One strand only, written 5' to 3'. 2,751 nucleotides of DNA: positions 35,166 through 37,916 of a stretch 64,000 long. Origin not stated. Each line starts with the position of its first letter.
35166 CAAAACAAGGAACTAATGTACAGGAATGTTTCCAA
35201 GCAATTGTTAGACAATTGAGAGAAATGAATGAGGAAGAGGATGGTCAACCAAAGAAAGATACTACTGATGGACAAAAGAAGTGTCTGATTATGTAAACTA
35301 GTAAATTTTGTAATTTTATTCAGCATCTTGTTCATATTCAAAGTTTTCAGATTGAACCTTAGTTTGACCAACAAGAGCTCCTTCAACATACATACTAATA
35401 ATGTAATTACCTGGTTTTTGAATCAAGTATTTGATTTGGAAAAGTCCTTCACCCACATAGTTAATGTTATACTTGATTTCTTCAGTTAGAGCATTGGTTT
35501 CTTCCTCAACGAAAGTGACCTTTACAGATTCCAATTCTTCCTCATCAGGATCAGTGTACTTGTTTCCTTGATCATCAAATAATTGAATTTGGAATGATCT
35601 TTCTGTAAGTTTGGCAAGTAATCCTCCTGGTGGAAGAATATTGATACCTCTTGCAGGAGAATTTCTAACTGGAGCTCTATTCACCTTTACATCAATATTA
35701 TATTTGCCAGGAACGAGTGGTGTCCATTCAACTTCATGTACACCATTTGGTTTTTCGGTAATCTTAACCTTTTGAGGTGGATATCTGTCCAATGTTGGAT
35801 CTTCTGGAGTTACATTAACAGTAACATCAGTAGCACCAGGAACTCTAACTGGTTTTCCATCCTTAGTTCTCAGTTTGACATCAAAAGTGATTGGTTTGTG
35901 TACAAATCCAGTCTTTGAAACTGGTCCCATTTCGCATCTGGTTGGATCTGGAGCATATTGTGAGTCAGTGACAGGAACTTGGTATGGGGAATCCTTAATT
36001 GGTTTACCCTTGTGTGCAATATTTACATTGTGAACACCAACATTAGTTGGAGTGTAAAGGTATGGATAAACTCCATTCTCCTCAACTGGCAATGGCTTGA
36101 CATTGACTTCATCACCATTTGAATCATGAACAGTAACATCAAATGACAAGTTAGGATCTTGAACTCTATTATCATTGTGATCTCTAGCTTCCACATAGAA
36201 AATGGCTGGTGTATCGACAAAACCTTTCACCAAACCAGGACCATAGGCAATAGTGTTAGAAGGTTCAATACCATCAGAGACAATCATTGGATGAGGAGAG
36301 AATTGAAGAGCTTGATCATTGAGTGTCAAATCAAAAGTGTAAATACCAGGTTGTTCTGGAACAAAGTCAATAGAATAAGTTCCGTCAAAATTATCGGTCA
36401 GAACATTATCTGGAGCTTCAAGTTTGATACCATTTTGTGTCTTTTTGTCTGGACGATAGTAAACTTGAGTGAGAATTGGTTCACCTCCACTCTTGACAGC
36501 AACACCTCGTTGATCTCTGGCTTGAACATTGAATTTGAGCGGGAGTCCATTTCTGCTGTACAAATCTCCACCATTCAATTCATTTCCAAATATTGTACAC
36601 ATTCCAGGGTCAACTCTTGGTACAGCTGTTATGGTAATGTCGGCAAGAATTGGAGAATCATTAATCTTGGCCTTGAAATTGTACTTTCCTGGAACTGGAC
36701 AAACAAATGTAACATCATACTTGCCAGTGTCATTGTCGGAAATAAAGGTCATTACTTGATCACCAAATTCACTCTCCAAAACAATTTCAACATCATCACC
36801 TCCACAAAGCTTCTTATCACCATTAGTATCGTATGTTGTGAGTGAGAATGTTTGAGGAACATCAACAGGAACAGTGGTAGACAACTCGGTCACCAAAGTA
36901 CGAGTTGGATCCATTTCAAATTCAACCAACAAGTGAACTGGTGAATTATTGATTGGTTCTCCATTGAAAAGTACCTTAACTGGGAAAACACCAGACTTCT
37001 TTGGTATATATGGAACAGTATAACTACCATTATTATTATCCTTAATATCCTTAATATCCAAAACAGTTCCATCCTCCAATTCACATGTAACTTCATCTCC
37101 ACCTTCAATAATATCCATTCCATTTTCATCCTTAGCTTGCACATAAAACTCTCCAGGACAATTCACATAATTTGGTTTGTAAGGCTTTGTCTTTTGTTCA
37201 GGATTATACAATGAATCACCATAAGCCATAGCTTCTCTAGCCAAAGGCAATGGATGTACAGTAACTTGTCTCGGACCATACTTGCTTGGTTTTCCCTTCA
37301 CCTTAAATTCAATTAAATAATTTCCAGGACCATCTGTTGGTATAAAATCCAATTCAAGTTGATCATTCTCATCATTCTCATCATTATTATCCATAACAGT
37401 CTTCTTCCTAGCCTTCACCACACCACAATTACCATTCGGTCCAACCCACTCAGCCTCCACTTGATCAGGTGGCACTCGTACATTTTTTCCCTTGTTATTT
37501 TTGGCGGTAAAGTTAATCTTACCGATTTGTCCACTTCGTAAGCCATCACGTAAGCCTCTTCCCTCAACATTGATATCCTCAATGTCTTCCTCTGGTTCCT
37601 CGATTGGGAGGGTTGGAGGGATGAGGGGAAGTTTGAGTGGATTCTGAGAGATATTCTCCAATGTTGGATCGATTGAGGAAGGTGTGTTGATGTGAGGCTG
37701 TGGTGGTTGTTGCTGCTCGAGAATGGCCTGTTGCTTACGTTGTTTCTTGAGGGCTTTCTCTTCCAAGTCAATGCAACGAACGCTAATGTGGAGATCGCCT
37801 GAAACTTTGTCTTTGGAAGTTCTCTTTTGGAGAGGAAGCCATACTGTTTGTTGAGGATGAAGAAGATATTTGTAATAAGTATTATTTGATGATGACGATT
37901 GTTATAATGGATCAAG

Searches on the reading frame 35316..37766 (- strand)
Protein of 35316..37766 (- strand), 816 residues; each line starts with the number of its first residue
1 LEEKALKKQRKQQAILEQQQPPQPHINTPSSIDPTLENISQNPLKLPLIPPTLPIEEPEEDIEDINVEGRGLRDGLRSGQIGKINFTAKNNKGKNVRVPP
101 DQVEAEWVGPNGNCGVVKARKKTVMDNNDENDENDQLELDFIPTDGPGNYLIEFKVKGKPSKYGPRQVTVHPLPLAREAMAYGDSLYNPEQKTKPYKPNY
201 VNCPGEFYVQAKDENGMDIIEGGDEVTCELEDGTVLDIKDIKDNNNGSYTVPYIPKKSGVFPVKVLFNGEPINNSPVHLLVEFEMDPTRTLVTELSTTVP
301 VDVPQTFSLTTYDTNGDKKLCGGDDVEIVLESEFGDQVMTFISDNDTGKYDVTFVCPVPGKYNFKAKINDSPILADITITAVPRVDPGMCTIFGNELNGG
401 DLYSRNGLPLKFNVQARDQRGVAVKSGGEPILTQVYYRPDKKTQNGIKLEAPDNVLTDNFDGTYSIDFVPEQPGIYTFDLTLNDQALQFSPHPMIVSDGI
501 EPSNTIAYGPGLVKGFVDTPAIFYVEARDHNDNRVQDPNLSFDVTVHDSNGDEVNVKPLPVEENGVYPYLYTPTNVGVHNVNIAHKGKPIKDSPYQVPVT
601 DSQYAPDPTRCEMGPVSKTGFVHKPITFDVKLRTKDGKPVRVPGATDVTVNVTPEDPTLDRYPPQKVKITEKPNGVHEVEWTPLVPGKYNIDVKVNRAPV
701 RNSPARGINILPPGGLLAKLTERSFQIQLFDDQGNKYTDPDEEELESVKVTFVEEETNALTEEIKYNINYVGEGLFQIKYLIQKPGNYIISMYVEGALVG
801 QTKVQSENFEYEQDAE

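Call 25: search_protein_families(library=pfam, proteins=[window:35316-37766:-], max_evalue=0.001)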
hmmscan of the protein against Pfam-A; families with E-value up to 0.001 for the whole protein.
window:35316-37766:- (816 aa): 7 families
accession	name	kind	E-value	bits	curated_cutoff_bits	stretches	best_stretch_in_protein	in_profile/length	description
PF00630.25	Filamin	-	1e-77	257.5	26.9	5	501-595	3-92/93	Filamin/ABP280 repeat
PF09134.16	Invasin_D3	-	2.3e-20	73.4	33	0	208-275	25-90/98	Invasin, domain 3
PF23616.1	Ig_GEX2_N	-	1.4e-11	44.9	27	0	520-595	19-101/105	GEX2 N-terminal Ig-like domain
PF07495.19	Y_Y_Y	-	3.4e-08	33.7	26.6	0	669-697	22-48/65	Y_Y_Y domain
PF13115.11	YtkA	-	7.7e-07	30.1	25.9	0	622-693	18-84/85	YtkA-like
PF16586.11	DUF5060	-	5.2e-06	27.1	27.2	0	461-481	48-68/70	Domain of unknown function (DUF5060)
PF13954.11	PapC_N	-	0.00014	22.3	27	0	683-704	25-46/146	PapC N-terminal domain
